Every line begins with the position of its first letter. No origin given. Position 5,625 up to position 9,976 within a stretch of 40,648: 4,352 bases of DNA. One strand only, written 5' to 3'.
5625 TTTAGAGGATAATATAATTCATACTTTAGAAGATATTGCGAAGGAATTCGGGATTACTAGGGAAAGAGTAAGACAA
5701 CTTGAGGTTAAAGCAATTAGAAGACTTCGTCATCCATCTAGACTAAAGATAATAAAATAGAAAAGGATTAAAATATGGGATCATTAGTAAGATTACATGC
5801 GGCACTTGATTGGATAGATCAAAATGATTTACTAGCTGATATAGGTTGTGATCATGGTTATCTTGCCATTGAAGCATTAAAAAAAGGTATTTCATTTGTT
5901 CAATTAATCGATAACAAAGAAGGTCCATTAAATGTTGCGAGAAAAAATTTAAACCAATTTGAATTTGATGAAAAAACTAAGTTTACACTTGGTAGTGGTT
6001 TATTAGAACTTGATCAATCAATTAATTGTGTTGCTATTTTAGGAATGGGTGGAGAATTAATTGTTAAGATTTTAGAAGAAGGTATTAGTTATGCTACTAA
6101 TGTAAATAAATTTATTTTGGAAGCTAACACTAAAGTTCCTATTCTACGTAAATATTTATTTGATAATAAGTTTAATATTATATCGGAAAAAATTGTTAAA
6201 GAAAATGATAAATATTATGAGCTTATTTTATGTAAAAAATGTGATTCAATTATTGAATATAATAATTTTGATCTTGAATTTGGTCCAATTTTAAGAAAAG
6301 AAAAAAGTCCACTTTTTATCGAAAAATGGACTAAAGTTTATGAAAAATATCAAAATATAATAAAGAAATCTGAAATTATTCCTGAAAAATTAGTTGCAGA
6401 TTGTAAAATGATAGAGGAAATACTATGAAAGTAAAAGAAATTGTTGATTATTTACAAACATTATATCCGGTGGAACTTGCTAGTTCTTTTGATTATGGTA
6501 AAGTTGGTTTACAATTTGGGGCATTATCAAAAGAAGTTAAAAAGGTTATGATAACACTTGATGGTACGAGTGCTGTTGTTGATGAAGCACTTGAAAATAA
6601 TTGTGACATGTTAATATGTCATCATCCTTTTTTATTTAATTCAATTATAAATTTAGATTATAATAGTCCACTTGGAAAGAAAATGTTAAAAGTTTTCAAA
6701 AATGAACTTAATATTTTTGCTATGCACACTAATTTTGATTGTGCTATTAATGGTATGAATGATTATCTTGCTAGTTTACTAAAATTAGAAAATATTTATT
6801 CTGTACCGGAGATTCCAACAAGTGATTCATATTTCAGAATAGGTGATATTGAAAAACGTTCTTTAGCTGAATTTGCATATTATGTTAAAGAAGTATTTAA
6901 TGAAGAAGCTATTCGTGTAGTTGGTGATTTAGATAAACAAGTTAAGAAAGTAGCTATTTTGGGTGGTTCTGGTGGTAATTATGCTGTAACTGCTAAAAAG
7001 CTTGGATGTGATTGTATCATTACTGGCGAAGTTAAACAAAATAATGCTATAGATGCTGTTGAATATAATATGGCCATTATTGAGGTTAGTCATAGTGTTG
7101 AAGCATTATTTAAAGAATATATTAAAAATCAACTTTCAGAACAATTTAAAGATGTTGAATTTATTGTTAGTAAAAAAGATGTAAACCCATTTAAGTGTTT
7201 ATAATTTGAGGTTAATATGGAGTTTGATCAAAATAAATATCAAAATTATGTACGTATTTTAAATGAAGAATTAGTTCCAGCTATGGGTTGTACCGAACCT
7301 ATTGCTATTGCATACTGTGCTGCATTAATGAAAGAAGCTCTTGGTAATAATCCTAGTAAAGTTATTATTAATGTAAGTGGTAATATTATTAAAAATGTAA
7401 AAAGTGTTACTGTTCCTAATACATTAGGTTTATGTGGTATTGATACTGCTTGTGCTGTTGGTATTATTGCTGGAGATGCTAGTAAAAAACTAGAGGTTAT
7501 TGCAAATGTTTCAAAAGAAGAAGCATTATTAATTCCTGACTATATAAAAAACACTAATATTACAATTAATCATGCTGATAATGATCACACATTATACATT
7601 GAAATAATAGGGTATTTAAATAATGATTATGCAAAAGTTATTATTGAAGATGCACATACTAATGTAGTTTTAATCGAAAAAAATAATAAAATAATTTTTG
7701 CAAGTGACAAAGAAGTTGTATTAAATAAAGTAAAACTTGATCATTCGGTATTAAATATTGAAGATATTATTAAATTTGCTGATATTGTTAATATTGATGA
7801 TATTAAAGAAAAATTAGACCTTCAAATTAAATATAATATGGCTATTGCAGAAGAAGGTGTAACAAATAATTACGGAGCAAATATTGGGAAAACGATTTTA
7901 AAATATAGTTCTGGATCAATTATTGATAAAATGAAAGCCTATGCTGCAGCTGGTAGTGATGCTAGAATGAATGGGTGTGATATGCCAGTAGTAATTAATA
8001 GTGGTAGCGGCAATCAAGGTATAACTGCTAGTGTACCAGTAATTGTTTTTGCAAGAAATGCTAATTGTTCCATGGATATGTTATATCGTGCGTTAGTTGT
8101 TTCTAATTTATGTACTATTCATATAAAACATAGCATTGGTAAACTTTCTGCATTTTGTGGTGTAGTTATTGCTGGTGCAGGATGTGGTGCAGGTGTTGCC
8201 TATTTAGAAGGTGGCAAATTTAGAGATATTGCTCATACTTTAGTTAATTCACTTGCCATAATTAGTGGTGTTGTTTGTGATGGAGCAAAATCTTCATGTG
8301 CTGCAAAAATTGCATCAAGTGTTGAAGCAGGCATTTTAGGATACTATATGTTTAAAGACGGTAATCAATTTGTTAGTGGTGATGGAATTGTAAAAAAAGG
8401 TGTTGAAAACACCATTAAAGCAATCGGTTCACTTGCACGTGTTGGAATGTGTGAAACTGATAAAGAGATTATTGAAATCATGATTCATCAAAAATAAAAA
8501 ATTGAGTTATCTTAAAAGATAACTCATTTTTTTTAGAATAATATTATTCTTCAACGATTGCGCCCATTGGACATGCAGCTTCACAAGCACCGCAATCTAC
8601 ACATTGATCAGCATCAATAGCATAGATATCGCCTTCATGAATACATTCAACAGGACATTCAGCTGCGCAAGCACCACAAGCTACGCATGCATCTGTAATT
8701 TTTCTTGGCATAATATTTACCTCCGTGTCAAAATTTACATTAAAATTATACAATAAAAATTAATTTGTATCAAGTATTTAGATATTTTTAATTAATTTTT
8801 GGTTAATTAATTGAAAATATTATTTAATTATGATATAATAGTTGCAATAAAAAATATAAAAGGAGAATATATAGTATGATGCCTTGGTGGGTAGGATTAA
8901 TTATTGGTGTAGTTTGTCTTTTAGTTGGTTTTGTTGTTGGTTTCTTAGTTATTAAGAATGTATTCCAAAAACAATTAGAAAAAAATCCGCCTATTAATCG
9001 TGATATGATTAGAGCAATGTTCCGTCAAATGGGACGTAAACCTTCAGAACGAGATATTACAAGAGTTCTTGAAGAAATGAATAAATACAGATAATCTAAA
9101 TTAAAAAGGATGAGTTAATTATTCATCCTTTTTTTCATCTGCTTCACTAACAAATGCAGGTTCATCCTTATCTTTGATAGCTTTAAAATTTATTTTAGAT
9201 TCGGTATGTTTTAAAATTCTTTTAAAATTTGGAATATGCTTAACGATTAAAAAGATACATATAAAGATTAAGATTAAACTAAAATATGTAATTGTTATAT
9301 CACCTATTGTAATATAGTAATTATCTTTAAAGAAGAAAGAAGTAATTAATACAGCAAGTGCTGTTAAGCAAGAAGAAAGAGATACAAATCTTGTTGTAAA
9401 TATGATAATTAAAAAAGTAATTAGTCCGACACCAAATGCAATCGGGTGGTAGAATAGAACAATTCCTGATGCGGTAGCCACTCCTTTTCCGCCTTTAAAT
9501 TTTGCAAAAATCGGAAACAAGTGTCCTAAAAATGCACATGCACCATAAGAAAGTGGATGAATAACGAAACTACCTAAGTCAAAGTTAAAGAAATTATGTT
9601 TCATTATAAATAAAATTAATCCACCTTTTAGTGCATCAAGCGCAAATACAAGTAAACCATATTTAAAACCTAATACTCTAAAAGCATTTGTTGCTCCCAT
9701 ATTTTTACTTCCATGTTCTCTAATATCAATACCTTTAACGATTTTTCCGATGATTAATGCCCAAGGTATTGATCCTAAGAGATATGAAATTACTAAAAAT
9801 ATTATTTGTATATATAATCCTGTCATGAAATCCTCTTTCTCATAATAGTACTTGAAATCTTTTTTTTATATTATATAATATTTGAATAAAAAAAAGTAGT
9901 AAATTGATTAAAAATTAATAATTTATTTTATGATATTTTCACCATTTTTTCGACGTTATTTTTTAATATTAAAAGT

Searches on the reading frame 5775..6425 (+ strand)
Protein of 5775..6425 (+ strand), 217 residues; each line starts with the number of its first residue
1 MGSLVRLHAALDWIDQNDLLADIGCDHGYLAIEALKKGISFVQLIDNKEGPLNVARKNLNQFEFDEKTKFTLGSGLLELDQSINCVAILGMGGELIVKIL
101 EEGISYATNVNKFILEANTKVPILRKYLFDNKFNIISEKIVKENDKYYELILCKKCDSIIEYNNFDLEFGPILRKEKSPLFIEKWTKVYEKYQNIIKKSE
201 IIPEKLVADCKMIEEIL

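Call 55: search_protein_families(library=pfam, proteins=[window:5775-6425:+], max_evalue=0.00001)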
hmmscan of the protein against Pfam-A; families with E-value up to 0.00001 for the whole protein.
window:5775-6425:+ (217 aa): 2 families
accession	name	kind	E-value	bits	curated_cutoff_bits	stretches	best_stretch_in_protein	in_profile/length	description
PF04816.18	TrmK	-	2.8e-45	154.8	27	1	20-199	1-184/205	tRNA (adenine(22)-N(1))-methyltransferase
PF12847.13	Methyltransf_18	-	2.4e-41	141.7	27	1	6-151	4-151/151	Methyltransferase domain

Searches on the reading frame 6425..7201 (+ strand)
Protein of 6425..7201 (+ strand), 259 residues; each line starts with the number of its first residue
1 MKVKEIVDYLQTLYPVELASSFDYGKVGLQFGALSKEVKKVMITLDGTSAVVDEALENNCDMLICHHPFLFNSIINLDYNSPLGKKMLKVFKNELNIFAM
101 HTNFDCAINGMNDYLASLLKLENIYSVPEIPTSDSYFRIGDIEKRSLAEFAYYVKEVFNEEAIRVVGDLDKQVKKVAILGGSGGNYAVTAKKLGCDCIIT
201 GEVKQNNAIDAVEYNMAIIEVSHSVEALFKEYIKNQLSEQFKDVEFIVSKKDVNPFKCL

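Call 55: search_protein_families(library=pfam, proteins=[window:6425-7201:+], max_evalue=0.00001)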
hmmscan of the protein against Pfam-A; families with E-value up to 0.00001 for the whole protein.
window:6425-7201:+ (259 aa): 1 family
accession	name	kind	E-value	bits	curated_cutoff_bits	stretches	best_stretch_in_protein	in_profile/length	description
PF01784.24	DUF34_NIF3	-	1.7e-70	238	23.4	1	1-255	1-256/256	Duf34/NIF3 (NGG1p interacting factor 3)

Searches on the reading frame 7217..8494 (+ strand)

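Call 55: search_protein_families(library=pfam, proteins=[window:7217-8494:+], max_evalue=0.00001)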
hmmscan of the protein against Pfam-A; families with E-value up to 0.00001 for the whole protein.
window:7217-8494:+ (426 aa): 1 family
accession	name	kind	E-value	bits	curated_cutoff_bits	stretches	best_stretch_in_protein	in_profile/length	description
PF03313.21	SDH_alpha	-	1.1e-58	199.4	26.4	1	136-419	22-259/260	Serine dehydratase alpha chain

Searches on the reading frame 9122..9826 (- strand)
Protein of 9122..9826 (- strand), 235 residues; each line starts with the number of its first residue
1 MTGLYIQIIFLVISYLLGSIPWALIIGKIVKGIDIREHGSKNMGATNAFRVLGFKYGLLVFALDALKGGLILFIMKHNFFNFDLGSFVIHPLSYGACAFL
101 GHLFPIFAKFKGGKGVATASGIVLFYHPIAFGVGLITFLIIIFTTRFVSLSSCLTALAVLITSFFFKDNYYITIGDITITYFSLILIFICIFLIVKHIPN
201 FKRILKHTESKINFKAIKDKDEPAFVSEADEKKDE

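Call 55: search_protein_families(library=pfam, proteins=[window:9122-9826:-], max_evalue=0.00001)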
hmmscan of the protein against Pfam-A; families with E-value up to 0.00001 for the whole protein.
window:9122-9826:- (235 aa): 1 family
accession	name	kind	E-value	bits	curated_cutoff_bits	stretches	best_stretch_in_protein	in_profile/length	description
PF02660.20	G3P_acyltransf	-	1.3e-50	172.2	24.1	1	13-204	1-164/164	Glycerol-3-phosphate acyltransferase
